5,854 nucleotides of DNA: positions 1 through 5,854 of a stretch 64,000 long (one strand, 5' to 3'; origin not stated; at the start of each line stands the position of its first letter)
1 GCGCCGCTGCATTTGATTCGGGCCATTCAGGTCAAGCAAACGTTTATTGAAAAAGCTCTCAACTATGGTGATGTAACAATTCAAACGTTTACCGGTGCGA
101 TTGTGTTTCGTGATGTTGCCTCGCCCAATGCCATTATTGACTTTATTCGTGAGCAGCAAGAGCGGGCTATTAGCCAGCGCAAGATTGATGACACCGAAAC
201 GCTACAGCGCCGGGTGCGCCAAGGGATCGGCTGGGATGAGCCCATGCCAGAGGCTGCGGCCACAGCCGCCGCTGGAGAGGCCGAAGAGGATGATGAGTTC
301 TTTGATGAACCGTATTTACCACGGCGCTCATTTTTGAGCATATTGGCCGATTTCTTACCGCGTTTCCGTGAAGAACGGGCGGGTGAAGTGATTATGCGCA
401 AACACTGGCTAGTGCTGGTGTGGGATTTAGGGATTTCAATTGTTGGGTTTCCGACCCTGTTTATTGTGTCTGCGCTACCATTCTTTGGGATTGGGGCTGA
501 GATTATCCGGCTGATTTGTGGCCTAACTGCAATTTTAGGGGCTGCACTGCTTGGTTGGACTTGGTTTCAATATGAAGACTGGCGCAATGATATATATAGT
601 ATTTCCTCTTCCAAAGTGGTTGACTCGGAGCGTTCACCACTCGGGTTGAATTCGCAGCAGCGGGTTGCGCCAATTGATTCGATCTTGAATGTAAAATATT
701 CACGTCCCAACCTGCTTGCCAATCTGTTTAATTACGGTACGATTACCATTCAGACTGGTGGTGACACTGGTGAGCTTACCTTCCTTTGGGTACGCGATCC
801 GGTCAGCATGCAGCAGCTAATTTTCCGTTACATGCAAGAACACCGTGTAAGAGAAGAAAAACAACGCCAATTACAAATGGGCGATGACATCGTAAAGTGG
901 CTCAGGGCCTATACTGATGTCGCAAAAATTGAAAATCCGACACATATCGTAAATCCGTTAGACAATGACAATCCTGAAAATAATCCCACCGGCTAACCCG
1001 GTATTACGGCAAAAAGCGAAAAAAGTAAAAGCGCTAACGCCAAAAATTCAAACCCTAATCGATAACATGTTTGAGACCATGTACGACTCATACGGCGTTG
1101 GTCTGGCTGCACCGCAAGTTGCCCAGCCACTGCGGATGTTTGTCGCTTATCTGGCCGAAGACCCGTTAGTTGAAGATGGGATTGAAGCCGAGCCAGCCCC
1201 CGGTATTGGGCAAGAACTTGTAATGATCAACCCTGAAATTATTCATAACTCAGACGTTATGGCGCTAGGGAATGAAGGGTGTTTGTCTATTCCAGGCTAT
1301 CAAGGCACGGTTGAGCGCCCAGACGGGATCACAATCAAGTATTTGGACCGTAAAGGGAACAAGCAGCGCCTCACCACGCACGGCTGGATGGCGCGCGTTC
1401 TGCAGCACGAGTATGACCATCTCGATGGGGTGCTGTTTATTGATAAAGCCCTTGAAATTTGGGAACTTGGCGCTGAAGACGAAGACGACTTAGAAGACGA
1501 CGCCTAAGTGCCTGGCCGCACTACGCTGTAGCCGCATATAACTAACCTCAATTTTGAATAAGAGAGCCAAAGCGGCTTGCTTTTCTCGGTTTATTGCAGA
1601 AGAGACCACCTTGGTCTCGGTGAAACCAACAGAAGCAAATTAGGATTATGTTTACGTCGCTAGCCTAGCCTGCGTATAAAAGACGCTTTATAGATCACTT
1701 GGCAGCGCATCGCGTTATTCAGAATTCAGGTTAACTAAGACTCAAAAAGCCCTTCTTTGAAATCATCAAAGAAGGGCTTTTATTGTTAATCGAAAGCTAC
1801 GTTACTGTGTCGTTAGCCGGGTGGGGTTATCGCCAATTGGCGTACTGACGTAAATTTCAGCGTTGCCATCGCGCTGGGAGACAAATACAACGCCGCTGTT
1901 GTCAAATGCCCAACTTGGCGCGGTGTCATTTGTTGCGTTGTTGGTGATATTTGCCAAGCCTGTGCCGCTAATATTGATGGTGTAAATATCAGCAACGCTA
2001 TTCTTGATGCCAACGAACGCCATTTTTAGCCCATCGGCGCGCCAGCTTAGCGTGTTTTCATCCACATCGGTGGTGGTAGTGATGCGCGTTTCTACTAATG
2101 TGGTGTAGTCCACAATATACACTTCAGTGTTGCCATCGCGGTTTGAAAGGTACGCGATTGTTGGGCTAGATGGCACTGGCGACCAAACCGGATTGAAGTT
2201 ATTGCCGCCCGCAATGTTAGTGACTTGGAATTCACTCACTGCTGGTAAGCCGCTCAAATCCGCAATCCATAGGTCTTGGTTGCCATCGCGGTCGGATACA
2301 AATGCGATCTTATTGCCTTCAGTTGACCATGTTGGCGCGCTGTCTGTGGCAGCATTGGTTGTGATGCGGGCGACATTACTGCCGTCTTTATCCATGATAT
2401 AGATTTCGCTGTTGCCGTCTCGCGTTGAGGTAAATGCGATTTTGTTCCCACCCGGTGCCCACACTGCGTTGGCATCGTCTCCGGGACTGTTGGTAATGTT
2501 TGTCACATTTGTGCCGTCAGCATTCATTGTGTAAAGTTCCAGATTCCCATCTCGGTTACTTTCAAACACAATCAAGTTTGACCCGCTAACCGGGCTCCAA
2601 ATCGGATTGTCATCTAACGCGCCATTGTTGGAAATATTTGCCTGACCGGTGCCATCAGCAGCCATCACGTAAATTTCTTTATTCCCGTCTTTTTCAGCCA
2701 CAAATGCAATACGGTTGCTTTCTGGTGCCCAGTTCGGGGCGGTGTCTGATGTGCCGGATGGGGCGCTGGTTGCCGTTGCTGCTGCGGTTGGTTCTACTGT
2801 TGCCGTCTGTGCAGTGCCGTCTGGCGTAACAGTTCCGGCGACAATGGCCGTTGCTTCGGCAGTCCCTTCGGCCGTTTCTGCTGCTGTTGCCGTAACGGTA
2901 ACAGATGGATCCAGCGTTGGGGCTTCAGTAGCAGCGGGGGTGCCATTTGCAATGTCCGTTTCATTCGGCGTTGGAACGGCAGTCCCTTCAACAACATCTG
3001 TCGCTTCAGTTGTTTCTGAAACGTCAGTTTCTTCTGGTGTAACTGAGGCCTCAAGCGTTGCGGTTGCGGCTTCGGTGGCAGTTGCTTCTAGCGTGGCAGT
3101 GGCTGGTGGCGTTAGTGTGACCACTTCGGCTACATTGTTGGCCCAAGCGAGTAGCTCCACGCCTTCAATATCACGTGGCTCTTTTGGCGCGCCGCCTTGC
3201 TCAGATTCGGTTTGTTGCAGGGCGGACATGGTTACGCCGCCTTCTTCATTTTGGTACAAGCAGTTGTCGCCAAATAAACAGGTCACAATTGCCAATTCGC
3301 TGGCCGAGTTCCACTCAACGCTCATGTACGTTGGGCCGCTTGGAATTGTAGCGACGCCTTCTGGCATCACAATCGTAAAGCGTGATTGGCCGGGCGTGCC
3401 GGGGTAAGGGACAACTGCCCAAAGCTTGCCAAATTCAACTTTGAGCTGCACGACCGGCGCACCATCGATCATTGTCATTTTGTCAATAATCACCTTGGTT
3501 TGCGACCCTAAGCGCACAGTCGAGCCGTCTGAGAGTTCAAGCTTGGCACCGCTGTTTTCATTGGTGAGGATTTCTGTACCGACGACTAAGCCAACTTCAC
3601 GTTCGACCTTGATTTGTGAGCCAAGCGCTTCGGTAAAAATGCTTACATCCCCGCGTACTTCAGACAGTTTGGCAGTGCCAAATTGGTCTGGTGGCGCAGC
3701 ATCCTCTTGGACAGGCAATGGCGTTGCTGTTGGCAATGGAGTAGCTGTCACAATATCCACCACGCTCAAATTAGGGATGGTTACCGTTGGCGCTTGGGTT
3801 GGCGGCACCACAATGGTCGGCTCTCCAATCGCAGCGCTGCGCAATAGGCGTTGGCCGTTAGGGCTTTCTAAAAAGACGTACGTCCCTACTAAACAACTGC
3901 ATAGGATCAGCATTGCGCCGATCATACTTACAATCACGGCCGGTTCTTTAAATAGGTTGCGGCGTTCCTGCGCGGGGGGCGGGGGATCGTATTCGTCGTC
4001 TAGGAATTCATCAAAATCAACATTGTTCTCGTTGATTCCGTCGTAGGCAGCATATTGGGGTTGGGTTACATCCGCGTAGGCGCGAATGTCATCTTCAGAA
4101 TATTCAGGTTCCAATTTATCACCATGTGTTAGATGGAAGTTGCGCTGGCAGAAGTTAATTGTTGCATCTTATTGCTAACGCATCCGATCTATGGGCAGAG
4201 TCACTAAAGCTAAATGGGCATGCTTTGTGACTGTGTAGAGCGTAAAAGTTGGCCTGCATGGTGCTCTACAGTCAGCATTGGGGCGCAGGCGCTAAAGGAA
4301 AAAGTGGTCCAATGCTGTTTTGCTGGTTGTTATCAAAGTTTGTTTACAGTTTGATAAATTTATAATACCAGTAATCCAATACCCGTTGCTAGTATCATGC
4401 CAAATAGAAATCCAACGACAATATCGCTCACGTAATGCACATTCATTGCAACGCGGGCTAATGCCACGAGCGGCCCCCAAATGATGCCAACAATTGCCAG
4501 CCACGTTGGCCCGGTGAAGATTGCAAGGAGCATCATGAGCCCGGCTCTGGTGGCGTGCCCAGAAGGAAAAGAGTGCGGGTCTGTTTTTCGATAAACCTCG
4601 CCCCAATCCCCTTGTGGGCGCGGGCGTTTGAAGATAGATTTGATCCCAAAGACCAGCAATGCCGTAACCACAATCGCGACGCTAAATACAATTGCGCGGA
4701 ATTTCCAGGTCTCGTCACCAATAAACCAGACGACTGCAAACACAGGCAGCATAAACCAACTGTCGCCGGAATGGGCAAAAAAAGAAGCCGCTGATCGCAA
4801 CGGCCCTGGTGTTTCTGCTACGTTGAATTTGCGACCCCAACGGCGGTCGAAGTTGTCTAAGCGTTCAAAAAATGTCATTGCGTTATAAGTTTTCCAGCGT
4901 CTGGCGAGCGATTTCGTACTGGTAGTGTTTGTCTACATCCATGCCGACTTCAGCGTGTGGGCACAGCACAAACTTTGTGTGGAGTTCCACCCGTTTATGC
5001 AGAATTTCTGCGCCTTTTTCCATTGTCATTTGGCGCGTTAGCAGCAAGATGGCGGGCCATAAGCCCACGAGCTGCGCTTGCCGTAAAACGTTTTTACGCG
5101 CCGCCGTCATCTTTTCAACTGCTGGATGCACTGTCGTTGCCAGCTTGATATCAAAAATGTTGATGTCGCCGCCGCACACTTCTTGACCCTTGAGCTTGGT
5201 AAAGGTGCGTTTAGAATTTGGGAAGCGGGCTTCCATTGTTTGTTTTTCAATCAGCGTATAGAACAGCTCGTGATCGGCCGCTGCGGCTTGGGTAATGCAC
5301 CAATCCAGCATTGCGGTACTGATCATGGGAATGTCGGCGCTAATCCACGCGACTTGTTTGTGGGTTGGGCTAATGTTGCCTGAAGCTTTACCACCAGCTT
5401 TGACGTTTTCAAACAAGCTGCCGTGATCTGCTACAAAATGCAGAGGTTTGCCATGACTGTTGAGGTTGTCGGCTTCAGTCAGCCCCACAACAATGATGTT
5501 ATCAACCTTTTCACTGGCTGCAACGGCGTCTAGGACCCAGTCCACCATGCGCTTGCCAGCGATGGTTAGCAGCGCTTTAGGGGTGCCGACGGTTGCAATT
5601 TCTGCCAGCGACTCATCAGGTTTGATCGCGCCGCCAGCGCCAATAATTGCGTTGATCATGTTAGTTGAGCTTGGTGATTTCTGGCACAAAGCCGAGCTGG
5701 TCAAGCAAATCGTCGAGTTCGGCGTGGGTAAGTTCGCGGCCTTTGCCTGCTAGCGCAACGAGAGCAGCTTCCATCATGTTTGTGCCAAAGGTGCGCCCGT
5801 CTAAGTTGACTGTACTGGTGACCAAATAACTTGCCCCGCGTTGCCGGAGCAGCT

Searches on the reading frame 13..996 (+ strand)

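Call 87: search_protein_families(library=pfam, proteins=[window:13-996:+], max_evalue=0.001)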
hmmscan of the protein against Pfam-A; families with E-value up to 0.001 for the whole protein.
window:13-996:+ (327 aa): 1 family
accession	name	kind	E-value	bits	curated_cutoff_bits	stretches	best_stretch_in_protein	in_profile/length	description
PF03703.20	bPH_2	-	3e-08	34.2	22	0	2-44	32-77/78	Bacterial PH domain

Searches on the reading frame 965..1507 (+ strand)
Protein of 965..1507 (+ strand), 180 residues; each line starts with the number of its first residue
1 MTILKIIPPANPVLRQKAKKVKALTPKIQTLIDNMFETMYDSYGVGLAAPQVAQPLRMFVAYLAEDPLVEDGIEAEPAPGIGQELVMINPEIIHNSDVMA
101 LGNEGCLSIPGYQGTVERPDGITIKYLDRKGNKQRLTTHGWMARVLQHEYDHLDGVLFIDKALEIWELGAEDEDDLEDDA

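Call 87: search_protein_families(library=pfam, proteins=[window:965-1507:+], max_evalue=0.001)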
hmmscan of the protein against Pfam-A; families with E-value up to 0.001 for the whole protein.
window:965-1507:+ (180 aa): 1 family
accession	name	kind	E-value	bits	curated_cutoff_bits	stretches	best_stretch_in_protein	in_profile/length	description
PF01327.26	Pep_deformylase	-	4.4e-51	173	22.8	1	4-162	2-150/156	Polypeptide deformylase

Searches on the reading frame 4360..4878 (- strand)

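Call 87: search_protein_families(library=pfam, proteins=[window:4360-4878:-], max_evalue=0.001)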
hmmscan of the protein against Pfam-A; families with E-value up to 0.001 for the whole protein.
window:4360-4878:- (172 aa): 2 families
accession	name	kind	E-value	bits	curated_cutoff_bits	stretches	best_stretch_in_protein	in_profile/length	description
PF01569.27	PAP2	-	1e-17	64.5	27.2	1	64-166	4-120/130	PAP2 superfamily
PF14378.12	PAP2_3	-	4.7e-05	23.7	27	1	102-163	125-187/190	PAP2 superfamily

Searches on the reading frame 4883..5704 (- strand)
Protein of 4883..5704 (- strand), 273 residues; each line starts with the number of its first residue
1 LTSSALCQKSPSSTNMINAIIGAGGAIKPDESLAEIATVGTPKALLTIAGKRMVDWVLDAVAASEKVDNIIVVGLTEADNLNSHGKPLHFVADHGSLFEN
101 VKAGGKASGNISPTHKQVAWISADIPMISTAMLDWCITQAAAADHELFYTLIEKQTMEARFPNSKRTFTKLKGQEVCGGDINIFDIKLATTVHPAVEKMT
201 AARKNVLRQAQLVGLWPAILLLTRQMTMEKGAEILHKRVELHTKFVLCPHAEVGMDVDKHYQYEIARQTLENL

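Call 87: search_protein_families(library=pfam, proteins=[window:4883-5704:-], max_evalue=0.001)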
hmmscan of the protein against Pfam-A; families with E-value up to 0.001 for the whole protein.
window:4883-5704:- (273 aa): 1 family
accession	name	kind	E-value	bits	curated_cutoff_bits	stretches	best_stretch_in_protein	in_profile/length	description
PF12804.13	NTP_transf_3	-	1.4e-09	38.7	27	1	40-155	13-126/160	MobA-like NTP transferase domain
